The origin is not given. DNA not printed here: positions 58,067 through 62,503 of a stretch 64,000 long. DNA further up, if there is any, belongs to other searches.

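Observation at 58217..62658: Giant cytoplasmic multi-propeller NHL protein coupled to a sodium:solute symporter and preceded by an AtpZ-like mini-protein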

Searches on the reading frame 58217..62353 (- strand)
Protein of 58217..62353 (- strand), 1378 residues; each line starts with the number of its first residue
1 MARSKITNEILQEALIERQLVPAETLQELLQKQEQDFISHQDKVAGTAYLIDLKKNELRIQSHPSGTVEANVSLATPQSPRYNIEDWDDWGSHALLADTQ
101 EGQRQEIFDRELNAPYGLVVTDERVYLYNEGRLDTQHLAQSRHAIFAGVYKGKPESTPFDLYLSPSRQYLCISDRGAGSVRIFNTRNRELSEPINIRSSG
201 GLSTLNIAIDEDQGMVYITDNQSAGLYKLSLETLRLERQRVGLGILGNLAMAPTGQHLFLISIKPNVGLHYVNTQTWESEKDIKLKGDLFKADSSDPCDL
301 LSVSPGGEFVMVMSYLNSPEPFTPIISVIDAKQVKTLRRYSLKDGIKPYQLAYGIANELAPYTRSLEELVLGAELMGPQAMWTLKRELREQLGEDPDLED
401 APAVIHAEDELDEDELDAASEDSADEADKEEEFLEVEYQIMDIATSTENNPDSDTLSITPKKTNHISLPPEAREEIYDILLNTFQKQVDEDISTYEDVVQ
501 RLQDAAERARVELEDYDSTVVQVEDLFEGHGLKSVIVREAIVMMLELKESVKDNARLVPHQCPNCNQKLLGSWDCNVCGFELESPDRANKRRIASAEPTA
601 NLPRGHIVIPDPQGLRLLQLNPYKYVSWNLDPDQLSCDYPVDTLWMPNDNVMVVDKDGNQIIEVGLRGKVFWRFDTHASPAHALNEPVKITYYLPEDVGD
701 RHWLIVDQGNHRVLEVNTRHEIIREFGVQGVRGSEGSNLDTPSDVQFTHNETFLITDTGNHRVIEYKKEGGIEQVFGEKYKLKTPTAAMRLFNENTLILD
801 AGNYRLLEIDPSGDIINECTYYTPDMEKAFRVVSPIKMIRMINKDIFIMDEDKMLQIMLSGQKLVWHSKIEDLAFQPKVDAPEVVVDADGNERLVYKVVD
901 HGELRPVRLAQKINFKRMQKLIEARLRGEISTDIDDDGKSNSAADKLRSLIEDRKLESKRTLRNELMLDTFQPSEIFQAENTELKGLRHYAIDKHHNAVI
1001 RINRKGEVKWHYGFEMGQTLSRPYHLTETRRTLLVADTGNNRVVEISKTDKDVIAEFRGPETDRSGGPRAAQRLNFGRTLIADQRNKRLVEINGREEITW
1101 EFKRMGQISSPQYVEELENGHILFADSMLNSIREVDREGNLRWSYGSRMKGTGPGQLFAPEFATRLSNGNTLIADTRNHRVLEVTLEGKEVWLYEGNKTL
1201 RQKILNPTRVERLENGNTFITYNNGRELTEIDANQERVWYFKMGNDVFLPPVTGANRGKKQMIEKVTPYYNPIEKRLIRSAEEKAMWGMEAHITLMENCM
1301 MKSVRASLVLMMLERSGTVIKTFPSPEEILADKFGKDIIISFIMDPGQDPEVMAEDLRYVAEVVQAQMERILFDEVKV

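Call 3: search_protein_families(library=pfam, proteins=[window:58217-62353:-], max_evalue=0.1)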
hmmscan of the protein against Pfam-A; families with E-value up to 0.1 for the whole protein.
window:58217-62353:- (1378 aa): 6 families
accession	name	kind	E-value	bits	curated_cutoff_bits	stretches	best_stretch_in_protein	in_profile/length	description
PF07194.16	P2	-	5.5e-14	52.4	23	1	1290-1367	3-78/81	P2 response regulator binding domain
PF01436.27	NHL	-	1.1e-07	32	20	0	741-763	3-25/28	NHL repeat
PF13360.13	PQQ_2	-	5.8e-07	29.8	27.6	1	1066-1239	27-193/233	Outer membrane protein assembly factor BamB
PF22701.2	Mala_s_1-like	-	0.002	18.3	27.5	0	1164-1237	94-162/195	Mal s 1 allergenic protein-like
PF00012.26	HSP70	-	0.0052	15.5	20.6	1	475-524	229-278/599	Hsp70 protein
PF10282.15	Lactonase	-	0.022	14.4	21.7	0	157-224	245-313/344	Lactonase, 7-bladed beta-propeller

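Call 4: search_protein_families(library=ncbifam, proteins=[window:58217-62353:-], max_evalue=0.1)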
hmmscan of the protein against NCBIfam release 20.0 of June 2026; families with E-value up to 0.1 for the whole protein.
window:58217-62353:- (1378 aa): 7 families
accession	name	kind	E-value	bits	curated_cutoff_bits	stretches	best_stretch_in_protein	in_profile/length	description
NF035926.1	scyF_NHL_VPEP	equivalog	3.1e-12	46.3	350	2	703-781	213-288/376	scytonemin biosynthesis PEP-CTERM protein ScyF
NF033206.1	ScyE_fam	subfamily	8.8e-10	38.6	80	1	980-1059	117-179/333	ScyD/ScyE family protein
TIGR02350.1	prok_dnaK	equivalog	0.00057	18.4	822.55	1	474-522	225-273/596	molecular chaperone DnaK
NF009947.0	PRK13411.1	equivalog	0.0013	16.9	1002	1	475-522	229-276/662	molecular chaperone DnaK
NF001413.0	PRK00290.1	equivalog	0.0026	16.1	648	1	474-522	226-274/625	molecular chaperone DnaK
NF009946.0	PRK13410.1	equivalog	0.038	12.2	1019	1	475-522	230-277/669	molecular chaperone DnaK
NF052460.1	L-NosZ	equivalog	0.077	11.5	700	0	164-236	51-121/480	clade III lactonase-type nitrous-oxide reductase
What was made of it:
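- On Exported NHL proteins (ScyE/ScyF type): ScyF scores 46 bits against 350, and ScyE 38.6 against 80 (call 4).
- There are weak hits to the ScyE/ScyF NHL families (call 4). ScyF scores 46 bits against a cut-off of 350 (call 4).
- Tried and rejected: ScyE/ScyF or other exported NHL families: far below the cut-offs (call 4).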

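Call 6: find_homologous_proteins(query=window:58217-62353:-)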
Query window:58217-62353:- (1378 aa): 36 proteins with E <= 0.001 among 8000 candidates.
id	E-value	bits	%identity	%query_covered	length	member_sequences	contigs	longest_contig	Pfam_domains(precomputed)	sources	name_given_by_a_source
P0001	0.0e+0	3148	100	100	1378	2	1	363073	PF07194.17,PF13360.14,PF01436.28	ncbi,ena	-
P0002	0.0e+0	2693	83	100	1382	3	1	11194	PF07194.17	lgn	-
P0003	0.0e+0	2678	83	100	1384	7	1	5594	PF07194.17,PF01436.28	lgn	-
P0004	0.0e+0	2550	78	100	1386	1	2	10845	PF07194.17,PF01436.28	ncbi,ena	-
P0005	0.0e+0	2115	66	100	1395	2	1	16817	PF07194.17,PF01436.28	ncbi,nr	ncbi:MAG: hypothetical protein IGS03_07005 [Candidatus Sericytochromatia bacterium]|nr:hypothetical 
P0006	0.0e+0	2103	65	100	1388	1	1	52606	PF07194.17,PF13360.14,PF01436.28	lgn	-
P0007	0.0e+0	2087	65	100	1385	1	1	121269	PF07194.17,PF01436.28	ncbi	-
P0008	0.0e+0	2076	64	100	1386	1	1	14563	PF07194.17,PF13360.14,PF01436.28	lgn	-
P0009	0.0e+0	2020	63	100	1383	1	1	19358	PF07194.17,PF13360.14,PF13570.14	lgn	-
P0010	0.0e+0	2008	63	100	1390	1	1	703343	PF07194.17,PF13360.14,PF01436.28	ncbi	ncbi:MAG: PQQ-binding-like beta-propeller repeat protein [Candidatus Sericytochromatia bacterium]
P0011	0.0e+0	1950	61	99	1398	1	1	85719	PF07194.17,PF01436.28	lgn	-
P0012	0.0e+0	1937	61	100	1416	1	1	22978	PF07194.17,PF13360.14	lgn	-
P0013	0.0e+0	1933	60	100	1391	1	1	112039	PF07194.17,PF13360.14,PF01436.28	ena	-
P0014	0.0e+0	1872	60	98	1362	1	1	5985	PF07194.17,PF13360.14,PF01436.28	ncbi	ncbi:MAG: hypothetical protein CVV27_10905, partial [Candidatus Melainabacteria bacterium HGW-Melain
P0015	0.0e+0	1827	58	99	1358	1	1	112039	PF07194.17,PF13360.14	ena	-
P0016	0.0e+0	1791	58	100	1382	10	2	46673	PF07194.17,PF13570.14,PF01436.28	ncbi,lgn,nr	ncbi:MAG: PQQ-binding-like beta-propeller repeat protein [Candidatus Sericytochromatia bacterium]|nr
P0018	0.0e+0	1751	57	100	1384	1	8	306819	PF07194.17,PF01436.28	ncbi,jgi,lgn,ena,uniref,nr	ncbi:hypothetical protein COW36_24410 [bacterium (Candidatus Blackallbacteria) CG17_big_fil_post_rev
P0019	0.0e+0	1741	56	100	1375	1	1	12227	PF07194.17,PF13360.14,PF13570.14,PF01436.28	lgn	-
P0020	0.0e+0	1717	55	100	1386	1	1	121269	PF07194.17,PF13570.14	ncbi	-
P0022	0.0e+0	1600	52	100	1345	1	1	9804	PF07194.17,PF01436.28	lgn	-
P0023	0.0e+0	1520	51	99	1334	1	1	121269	PF07194.17,PF13360.14,PF13570.14,PF05935.18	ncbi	-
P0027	0.0e+0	1079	41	99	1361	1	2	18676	PF07194.17,PF13570.14,PF14269.13,PF01436.28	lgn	-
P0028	0.0e+0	1012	39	99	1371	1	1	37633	PF07194.17,PF13570.14,PF14269.13,PF01436.28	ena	-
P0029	2.0e-294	998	39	66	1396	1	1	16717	PF07194.17,PF13360.14,PF14269.13,PF01436.28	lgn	-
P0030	8.7e-294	996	38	63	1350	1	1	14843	PF07194.17,PF13360.14,PF14269.13,PF01436.28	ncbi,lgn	ncbi:MAG: hypothetical protein AB7I41_22035 [Candidatus Sericytochromatia bacterium]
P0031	3.9e-292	990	38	99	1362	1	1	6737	PF07194.17,PF13360.14,PF14269.13,PF01436.28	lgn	-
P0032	5.5e-287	973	37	99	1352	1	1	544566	PF07194.17,PF01436.28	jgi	jgi:hypothetical protein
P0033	6.5e-179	615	32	90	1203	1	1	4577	PF01436.28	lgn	-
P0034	8.6e-172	592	31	90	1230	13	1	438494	PF01011.29,PF13360.14,PF13570.14,PF14269.13,PF01436.28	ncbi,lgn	-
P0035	1.4e-161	558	31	89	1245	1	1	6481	PF13360.14,PF14269.13,PF01436.28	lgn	-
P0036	2.2e-157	544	28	89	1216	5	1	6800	PF01436.28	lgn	-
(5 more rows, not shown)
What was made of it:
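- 58217..62353 (-): Giant gene, 1378 aa, no signal peptide or TM helix. 36 homologues, all from Sericytochromatia-type MAGs or unnamed metagenome contigs (call 6).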

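Call 8: find_encoding_contigs(protein=P0010, flank=8000, max_places=3)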
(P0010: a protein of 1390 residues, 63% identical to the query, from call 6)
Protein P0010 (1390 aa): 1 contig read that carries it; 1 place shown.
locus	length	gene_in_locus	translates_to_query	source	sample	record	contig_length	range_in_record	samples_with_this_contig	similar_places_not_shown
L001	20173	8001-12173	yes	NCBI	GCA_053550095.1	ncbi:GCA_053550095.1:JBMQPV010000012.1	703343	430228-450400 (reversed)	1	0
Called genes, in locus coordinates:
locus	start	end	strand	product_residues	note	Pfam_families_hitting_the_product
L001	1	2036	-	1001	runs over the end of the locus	PF12419:DUF3670, PF00176:SNF2-rel_dom, PF00270:DEAD (faint), PF04851:ResIII (weak), PF00271:Helicase_C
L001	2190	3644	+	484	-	PF01523:PmbA_TldD_1st, PF19290:PmbA_TldD_2nd (weak), PF19289:PmbA_TldD_3rd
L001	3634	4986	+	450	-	PF01523:PmbA_TldD_1st, PF19290:PmbA_TldD_2nd (weak), PF19289:PmbA_TldD_3rd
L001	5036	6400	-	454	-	PF00112:Peptidase_C1, PF13529:Peptidase_C39_2 (weak)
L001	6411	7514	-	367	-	PF03734:YkuD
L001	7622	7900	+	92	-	PF09527:ATPase_gene1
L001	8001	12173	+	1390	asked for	PF01436:NHL (faint), PF13360:PQQ_2 (weak), PF07194:P2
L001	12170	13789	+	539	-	PF00474:SSF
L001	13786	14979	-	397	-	PF00535:Glycos_transf_2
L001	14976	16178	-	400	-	PF03692:CxxCxxCC (faint)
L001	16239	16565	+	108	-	PF14114:DUF4286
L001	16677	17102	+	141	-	PF00072:Response_reg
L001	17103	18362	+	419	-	PF25487:ETR1_N, PF00512:HisKA, PF02518:HATPase_c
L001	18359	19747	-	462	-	PF28494:GlyRS_ins_1 (faint), PF00587:tRNA-synt_2b, PF03129:HGTP_anticodon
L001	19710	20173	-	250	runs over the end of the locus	PF12705:PDDEXK_1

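Call 9: find_encoding_contigs(protein=P0018, flank=8000, max_places=3)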
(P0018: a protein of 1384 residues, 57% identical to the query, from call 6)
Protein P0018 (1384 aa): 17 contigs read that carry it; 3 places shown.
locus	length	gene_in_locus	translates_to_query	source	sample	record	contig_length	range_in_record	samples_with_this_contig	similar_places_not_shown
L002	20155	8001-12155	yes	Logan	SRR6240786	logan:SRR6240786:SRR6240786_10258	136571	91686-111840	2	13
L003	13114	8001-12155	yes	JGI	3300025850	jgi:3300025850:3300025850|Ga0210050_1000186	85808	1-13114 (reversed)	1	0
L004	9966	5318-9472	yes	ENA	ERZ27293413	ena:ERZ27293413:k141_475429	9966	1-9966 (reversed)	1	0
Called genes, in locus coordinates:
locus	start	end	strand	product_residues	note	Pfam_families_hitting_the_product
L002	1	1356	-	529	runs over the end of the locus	-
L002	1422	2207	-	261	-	PF00378:ECH_1, PF16113:ECH_2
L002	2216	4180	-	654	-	PF00092:VWA, PF13519:VWA_2, PF13432:TPR_16 (weak), PF14559:TPR_19 (weak), PF00515:TPR_1, PF07719:TPR_2, PF13181:TPR_8 (weak), PF13414:TPR_11, +4 more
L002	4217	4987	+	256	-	PF22435:MRM3-like_sub_bind, PF00588:SpoU_methylase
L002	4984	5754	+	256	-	PF00902:TatC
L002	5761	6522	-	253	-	PF10677:DUF2490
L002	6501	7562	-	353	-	PF03734:YkuD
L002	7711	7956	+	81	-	PF09527:ATPase_gene1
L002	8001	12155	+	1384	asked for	PF01436:NHL (faint), PF07194:P2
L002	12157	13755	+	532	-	PF00474:SSF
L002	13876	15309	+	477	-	PF00654:Voltage_CLC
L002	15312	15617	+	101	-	PF14114:DUF4286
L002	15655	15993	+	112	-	-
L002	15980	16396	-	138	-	-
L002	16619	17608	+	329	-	PF00056:Ldh_1_N, PF02866:Ldh_1_C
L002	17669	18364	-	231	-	-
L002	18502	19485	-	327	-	PF06144:DNA_pol3_delta, PF21694:DNA_pol3_delta_C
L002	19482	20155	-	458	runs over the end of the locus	PF19293:CdaA_N, PF02457:DAC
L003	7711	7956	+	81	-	PF09527:ATPase_gene1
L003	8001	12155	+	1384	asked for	PF01436:NHL (faint), PF07194:P2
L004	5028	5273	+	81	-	PF09527:ATPase_gene1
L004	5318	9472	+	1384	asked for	PF01436:NHL (faint), PF07194:P2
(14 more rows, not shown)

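Call 10: find_encoding_contigs(protein=P0020, flank=8000, max_places=2)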
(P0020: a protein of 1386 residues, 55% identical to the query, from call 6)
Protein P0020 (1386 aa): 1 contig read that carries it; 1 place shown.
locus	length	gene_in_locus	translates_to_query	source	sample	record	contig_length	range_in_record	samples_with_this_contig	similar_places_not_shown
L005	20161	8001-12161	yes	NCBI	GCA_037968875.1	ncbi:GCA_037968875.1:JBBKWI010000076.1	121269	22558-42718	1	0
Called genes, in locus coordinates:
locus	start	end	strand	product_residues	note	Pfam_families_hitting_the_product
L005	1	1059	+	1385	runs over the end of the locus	PF01436:NHL (faint), PF07194:P2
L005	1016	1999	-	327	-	PF00149:Metallophos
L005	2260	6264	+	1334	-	PF05935:Arylsulfotrans (faint), PF13570:Beta-prop_ACSF4 (faint), PF13360:PQQ_2 (weak), PF07194:P2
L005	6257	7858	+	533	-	PF00474:SSF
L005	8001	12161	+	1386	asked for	PF13570:Beta-prop_ACSF4 (faint), PF07194:P2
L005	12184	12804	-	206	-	PF07386:DUF1499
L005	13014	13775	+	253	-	-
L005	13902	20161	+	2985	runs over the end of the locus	PF00109:ketoacyl-synt, PF02801:Ketoacyl-synt_C, PF00106:adh_short, PF08659:KR, PF00550:PP-binding, PF00668:Condensation, PF00501:AMP-binding, PF00668:Condensation, +3 more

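Call 11: find_encoding_contigs(protein=P0023, flank=8000, max_places=2)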
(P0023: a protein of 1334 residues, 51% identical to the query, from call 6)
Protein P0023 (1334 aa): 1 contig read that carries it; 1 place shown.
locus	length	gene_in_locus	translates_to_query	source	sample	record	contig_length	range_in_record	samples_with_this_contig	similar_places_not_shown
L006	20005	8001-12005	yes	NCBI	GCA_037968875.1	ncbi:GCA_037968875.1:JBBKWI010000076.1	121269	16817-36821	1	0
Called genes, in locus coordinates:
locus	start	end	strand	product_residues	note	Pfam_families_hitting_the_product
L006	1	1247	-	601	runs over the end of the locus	PF10101:DUF2339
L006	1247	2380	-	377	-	PF00155:Aminotran_1_2 (weak), PF00266:Aminotran_5, PF01041:DegT_DnrJ_EryC1, PF22580:KYNU_C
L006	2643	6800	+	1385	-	PF01436:NHL (faint), PF07194:P2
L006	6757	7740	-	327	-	PF00149:Metallophos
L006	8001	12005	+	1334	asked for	PF05935:Arylsulfotrans (faint), PF13570:Beta-prop_ACSF4 (faint), PF13360:PQQ_2 (weak), PF07194:P2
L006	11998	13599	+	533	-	PF00474:SSF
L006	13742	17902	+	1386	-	PF13570:Beta-prop_ACSF4 (faint), PF07194:P2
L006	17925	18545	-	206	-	PF07386:DUF1499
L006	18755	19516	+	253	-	-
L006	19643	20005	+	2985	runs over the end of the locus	PF00109:ketoacyl-synt, PF02801:Ketoacyl-synt_C, PF00106:adh_short, PF08659:KR, PF00550:PP-binding, PF00668:Condensation, PF00501:AMP-binding, PF00668:Condensation, +3 more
